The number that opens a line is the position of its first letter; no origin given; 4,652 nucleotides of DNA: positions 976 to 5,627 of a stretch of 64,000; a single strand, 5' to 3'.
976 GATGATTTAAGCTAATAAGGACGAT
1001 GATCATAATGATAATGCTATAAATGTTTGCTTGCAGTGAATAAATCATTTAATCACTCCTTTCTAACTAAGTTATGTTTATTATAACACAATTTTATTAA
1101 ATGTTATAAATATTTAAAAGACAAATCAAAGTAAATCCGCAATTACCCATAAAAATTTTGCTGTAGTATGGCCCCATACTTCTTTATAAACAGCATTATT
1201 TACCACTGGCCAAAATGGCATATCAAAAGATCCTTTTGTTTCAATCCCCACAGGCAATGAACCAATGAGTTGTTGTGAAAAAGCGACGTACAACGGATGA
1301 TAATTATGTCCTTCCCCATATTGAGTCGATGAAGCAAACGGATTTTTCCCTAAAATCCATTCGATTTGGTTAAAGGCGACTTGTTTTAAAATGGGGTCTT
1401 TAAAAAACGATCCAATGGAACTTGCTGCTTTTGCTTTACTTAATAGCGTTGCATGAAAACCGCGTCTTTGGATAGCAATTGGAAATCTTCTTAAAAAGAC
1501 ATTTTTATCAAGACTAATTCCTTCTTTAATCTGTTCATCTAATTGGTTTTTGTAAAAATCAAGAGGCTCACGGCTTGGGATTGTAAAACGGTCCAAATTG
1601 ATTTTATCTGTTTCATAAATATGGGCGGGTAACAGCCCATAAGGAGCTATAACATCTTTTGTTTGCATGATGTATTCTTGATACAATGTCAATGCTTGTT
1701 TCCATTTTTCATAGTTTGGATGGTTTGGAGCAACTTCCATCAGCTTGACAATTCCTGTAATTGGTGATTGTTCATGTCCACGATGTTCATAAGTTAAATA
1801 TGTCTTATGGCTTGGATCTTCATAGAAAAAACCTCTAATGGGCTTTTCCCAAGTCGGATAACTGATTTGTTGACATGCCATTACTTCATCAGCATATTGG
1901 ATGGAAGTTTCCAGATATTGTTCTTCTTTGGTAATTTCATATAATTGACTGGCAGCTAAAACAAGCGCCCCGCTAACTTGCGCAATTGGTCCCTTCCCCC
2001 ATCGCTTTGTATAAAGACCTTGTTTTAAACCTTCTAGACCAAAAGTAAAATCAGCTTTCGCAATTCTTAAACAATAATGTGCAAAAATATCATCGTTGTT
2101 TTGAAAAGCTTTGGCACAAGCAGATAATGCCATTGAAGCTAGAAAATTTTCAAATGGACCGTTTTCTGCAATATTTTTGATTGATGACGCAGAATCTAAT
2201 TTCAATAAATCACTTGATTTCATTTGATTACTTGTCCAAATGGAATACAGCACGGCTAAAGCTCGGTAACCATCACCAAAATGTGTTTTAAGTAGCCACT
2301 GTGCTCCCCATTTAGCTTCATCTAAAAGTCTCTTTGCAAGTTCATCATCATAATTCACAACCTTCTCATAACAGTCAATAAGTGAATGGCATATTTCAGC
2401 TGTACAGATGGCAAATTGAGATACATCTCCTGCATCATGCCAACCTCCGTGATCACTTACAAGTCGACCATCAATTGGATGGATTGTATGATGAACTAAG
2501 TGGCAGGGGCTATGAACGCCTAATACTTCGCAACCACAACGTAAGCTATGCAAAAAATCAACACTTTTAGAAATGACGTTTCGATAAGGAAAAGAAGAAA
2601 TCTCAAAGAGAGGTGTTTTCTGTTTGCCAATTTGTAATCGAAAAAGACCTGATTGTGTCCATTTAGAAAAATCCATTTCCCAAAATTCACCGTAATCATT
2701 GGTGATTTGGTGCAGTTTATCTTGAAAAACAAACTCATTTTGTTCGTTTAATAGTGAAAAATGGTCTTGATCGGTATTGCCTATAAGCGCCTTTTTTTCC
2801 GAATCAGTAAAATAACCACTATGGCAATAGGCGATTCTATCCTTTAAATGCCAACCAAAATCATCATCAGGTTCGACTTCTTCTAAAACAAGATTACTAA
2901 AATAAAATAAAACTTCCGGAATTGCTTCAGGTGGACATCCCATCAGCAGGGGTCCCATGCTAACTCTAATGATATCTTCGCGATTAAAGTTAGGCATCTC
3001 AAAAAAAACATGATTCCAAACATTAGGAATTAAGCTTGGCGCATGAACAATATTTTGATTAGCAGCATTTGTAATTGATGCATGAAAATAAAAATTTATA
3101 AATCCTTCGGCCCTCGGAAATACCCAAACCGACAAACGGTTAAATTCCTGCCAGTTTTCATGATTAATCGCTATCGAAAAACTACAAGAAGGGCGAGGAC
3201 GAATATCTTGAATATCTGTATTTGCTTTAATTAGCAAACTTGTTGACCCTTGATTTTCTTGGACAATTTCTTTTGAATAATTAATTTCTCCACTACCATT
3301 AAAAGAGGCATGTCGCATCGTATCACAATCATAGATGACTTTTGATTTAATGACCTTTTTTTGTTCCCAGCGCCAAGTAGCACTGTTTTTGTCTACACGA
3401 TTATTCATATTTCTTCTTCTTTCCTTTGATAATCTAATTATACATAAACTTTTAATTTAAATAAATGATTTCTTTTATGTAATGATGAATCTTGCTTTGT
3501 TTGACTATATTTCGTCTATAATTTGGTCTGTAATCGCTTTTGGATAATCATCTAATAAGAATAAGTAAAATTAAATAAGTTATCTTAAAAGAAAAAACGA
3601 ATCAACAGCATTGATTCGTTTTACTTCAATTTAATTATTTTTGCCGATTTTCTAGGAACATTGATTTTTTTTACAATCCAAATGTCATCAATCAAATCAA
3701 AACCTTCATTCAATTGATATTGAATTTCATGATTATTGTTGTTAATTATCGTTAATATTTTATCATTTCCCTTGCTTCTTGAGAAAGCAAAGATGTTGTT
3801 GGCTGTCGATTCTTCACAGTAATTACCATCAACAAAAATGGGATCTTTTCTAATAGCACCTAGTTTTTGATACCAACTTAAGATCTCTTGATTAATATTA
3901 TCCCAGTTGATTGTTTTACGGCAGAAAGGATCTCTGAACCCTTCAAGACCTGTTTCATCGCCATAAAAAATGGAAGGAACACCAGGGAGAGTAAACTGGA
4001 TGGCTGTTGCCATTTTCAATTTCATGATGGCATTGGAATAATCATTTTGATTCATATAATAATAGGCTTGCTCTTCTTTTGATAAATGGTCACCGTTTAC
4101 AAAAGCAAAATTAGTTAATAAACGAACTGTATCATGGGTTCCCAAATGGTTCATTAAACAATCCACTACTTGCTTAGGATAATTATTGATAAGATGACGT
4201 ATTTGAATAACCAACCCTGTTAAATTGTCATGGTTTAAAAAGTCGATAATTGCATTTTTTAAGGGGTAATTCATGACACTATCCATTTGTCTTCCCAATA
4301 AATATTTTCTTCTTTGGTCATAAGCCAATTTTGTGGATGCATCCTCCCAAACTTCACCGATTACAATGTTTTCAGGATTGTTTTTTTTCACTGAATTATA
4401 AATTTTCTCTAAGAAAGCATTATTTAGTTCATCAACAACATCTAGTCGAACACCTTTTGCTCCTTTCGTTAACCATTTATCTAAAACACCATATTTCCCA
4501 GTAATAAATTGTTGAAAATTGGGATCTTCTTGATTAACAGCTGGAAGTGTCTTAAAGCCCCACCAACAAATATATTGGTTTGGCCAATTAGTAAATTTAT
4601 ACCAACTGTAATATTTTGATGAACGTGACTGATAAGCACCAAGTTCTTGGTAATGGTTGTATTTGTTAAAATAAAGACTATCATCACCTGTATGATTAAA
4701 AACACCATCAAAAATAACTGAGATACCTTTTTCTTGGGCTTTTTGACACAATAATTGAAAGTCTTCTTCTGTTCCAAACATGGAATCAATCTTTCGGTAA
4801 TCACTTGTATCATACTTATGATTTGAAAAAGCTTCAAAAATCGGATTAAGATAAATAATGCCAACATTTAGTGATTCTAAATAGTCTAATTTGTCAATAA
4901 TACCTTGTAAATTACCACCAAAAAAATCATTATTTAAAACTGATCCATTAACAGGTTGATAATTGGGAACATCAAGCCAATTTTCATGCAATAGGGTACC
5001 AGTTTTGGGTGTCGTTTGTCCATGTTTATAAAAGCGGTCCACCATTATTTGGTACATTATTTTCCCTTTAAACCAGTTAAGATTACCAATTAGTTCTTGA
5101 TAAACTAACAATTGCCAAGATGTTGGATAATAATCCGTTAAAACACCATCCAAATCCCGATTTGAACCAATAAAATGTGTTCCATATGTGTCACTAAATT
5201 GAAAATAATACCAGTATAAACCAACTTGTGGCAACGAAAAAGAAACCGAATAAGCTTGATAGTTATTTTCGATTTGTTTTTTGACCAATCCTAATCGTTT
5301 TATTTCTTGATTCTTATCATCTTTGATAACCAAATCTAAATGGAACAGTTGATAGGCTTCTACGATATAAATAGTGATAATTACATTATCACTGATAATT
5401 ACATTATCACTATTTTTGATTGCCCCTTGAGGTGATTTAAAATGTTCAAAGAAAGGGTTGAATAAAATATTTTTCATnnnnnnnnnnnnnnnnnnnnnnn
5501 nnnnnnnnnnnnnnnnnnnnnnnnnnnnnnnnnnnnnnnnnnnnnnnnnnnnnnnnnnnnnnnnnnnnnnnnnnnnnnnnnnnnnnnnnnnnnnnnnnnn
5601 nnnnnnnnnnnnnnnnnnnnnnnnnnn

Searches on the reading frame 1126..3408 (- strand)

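Call 86: search_protein_families(library=pfam, proteins=[window:1126-3408:-], max_evalue=0.00001)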
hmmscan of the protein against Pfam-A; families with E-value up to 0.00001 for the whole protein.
window:1126-3408:- (760 aa): 2 families
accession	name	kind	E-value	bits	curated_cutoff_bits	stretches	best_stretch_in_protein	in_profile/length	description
PF00759.25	Glyco_hydro_9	-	4.7e-25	89.2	27.7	1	275-703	1-381/444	Glycosyl hydrolase family 9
PF02927.20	CelD_N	-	3.2e-07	31.5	24.6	1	198-263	12-84/86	Cellulase N-terminal ig-like domain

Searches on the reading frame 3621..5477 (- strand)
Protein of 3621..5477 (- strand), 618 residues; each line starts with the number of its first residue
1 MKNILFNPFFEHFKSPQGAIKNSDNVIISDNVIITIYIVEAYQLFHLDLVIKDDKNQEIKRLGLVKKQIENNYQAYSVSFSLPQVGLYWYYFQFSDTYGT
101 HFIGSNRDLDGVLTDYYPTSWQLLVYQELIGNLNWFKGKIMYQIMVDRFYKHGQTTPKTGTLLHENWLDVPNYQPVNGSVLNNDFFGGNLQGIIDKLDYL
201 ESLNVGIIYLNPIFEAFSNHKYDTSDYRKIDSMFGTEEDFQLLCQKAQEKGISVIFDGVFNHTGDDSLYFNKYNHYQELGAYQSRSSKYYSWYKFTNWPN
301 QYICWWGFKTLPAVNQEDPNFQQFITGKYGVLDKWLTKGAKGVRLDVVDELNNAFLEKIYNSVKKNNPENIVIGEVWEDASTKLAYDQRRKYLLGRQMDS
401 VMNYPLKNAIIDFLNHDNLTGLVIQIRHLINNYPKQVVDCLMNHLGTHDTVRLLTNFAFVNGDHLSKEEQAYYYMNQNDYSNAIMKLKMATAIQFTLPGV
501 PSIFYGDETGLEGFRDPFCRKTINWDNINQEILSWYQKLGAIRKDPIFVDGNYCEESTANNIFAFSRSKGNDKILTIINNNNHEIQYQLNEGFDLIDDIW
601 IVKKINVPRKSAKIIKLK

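Call 86: search_protein_families(library=pfam, proteins=[window:3621-5477:-], max_evalue=0.00001)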
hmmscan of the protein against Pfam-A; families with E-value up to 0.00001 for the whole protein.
window:3621-5477:- (618 aa): 1 family
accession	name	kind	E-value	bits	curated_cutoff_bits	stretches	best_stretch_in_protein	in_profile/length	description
PF00128.31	Alpha-amylase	-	4.9e-51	174.8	22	1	143-526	1-364/446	Alpha amylase, catalytic domain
